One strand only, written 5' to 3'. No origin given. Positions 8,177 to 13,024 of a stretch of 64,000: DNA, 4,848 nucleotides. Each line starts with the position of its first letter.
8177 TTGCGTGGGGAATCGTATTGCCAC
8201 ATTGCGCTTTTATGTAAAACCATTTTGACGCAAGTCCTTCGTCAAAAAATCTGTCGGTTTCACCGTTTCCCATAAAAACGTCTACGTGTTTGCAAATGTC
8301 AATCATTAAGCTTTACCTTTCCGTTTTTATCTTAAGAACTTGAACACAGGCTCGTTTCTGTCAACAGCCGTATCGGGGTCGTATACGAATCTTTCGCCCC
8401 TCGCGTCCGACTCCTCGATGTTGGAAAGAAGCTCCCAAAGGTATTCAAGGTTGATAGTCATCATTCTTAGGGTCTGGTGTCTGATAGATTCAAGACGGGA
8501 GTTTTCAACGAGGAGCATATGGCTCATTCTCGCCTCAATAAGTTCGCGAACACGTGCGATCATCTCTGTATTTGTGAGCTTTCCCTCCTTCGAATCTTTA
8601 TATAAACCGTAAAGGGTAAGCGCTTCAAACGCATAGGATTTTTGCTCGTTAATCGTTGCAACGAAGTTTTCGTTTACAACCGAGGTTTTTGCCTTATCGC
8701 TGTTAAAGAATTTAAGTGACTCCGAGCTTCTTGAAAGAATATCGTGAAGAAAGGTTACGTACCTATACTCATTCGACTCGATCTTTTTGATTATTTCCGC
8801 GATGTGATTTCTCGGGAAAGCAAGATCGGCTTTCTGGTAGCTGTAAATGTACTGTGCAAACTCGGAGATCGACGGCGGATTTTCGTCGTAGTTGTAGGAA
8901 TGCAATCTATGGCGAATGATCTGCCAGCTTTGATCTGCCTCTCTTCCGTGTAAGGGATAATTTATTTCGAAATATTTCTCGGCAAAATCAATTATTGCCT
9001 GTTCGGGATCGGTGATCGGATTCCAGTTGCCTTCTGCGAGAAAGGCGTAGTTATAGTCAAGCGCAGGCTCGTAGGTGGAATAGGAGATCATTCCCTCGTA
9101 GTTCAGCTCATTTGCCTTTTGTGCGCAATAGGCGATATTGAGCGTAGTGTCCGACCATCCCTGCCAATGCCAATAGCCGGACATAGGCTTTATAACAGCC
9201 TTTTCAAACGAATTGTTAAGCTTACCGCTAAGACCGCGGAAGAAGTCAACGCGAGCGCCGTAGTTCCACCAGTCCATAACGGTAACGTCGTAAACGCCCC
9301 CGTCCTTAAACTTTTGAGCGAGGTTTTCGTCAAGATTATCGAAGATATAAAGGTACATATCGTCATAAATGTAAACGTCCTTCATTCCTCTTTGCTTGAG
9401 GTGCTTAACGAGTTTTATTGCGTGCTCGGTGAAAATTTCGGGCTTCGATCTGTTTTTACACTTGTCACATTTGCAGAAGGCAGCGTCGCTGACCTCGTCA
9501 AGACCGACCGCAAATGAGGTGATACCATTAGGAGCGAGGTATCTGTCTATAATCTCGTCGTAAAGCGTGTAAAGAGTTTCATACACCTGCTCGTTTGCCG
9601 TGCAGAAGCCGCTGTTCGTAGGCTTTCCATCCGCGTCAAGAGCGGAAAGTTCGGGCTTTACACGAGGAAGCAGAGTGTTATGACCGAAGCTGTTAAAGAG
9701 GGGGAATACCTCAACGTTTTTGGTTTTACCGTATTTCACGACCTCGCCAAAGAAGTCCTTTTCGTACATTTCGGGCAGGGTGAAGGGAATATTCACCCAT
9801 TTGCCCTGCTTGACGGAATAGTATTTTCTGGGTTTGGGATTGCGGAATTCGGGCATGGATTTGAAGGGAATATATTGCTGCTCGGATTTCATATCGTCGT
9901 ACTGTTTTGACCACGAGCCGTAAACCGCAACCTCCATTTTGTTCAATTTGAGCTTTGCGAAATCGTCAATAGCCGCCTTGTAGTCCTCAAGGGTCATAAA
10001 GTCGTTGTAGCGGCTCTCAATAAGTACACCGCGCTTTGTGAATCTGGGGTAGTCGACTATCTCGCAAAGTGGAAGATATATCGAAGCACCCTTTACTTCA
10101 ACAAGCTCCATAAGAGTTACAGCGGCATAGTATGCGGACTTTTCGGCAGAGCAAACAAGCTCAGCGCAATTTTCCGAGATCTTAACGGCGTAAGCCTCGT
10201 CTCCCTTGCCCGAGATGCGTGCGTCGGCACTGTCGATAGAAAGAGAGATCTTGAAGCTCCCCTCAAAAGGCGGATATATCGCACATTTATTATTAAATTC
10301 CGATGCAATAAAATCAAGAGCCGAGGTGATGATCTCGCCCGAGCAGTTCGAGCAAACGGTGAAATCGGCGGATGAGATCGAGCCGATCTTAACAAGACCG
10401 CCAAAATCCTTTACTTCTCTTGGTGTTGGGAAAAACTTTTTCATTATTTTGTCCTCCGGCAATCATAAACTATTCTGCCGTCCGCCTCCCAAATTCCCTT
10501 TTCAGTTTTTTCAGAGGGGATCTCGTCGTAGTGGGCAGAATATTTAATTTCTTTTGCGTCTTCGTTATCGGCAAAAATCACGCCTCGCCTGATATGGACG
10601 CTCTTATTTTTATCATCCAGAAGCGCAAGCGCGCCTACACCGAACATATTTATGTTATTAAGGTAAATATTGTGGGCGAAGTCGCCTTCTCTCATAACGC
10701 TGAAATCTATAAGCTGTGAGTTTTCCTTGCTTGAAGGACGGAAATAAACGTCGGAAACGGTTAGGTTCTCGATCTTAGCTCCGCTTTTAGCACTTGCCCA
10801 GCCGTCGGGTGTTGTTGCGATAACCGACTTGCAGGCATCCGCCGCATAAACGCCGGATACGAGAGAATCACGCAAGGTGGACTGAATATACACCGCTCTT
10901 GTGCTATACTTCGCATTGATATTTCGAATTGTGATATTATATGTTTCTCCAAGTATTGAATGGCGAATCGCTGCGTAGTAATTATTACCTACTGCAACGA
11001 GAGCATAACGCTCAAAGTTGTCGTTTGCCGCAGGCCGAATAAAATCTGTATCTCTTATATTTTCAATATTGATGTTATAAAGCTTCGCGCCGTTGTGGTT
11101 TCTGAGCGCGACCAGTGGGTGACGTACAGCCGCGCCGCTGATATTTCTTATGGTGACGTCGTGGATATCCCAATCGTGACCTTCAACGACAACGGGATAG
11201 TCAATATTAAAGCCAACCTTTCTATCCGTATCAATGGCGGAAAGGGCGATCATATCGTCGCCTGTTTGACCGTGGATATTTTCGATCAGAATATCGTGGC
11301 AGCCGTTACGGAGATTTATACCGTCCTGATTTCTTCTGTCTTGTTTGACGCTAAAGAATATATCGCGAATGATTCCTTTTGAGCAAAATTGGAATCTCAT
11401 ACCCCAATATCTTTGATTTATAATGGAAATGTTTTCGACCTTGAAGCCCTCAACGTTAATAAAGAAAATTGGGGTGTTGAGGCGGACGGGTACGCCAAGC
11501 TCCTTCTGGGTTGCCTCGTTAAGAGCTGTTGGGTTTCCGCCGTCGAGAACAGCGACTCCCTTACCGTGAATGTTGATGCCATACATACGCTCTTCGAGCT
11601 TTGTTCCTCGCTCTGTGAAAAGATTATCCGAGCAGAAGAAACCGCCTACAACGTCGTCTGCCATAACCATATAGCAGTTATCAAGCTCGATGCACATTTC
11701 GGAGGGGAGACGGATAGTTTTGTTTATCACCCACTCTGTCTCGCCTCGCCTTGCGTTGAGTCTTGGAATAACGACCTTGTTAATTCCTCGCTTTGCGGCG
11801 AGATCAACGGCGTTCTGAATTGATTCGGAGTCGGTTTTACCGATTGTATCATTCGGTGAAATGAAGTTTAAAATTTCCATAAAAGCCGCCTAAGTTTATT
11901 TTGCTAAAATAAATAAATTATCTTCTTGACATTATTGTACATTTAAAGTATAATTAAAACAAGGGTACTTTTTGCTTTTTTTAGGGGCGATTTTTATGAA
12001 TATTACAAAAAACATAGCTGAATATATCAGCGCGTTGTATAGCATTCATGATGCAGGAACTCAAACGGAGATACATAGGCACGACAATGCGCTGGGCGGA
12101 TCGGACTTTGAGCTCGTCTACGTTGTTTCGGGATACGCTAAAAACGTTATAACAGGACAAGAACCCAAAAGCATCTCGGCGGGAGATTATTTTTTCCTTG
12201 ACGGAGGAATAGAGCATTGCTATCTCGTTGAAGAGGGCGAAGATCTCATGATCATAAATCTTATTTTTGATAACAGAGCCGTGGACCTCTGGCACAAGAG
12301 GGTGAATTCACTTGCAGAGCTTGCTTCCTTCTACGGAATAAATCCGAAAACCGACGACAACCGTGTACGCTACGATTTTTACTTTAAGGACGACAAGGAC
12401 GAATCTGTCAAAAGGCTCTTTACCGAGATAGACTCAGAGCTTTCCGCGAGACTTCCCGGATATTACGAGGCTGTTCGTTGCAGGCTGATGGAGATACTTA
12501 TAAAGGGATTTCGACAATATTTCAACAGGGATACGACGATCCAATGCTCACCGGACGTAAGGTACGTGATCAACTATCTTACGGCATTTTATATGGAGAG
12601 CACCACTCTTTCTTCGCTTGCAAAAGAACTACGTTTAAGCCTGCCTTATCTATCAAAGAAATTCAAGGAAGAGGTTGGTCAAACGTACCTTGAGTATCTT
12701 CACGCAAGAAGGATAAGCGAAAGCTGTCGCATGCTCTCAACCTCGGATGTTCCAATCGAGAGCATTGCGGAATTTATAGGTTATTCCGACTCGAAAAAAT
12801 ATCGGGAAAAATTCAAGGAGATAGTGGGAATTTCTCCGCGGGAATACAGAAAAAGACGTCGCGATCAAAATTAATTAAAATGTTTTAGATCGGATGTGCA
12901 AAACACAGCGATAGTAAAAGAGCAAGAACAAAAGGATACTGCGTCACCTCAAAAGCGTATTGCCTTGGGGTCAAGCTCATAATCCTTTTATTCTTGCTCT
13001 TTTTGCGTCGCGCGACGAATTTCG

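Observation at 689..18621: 12-bp core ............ followed by a 23-codon frame conserved at the protein level, repeated 4 times plus one decayed copy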

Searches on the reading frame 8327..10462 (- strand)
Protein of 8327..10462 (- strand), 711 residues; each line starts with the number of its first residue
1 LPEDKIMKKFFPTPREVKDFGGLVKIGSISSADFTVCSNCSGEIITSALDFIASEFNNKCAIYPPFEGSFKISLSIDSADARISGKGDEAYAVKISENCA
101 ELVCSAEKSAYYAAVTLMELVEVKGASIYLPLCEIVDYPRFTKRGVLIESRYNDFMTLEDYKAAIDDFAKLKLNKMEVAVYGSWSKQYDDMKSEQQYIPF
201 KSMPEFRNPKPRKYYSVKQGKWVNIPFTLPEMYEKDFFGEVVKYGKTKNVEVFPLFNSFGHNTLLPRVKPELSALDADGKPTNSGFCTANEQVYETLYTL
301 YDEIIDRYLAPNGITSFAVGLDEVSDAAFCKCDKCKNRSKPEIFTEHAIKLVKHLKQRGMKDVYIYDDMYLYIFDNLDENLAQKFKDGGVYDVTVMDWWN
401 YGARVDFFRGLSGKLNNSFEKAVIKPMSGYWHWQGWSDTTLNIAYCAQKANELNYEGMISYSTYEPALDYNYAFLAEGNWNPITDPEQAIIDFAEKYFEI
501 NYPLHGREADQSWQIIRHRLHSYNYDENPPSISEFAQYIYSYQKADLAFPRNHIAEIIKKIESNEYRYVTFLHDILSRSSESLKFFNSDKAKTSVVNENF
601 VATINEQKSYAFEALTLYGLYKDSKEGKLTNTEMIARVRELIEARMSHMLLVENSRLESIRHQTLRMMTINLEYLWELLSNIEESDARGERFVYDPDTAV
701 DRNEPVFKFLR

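Call 18: search_protein_families(library=pfam, proteins=[window:8327-10462:-])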
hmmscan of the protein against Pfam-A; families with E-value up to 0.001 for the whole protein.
window:8327-10462:- (711 aa): 2 families
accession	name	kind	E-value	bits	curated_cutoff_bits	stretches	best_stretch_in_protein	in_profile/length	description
PF00728.28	Glyco_hydro_20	-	1.6e-11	44.6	22.3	1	144-345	4-192/348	Glycosyl hydrolase family 20, catalytic domain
PF02838.20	Glyco_hydro_20b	-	3.2e-05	25.1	26.1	1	12-138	6-124/124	Glycosyl hydrolase family 20, domain 2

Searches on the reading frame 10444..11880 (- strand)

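Call 18: search_protein_families(library=pfam, proteins=[window:10444-11880:-])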
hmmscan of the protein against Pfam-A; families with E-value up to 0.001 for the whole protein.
window:10444-11880:- (478 aa): 1 family
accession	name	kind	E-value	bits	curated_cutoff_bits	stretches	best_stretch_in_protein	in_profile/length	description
PF00295.23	Glyco_hydro_28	-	6.2e-09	35.8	22.9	1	110-215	67-170/324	Glycosyl hydrolases family 28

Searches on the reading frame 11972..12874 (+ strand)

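Call 18: search_protein_families(library=pfam, proteins=[window:11972-12874:+])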
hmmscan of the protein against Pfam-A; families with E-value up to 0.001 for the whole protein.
window:11972-12874:+ (300 aa): 4 families
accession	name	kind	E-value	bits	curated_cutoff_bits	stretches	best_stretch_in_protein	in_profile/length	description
PF12833.13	HTH_18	-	1.8e-18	67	33.6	1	216-295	1-80/80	Helix-turn-helix domain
PF00165.29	HTH_AraC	-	1.6e-15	57.2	26.6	2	208-244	6-42/42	Bacterial regulatory helix-turn-helix proteins, AraC family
PF07883.17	Cupin_2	-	8.8e-06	25.8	27.2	1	29-95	8-67/70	Cupin domain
PF17908.6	APAF1_C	-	7.1e-05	23.2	22.8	1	176-285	8-112/135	APAF-1 helical domain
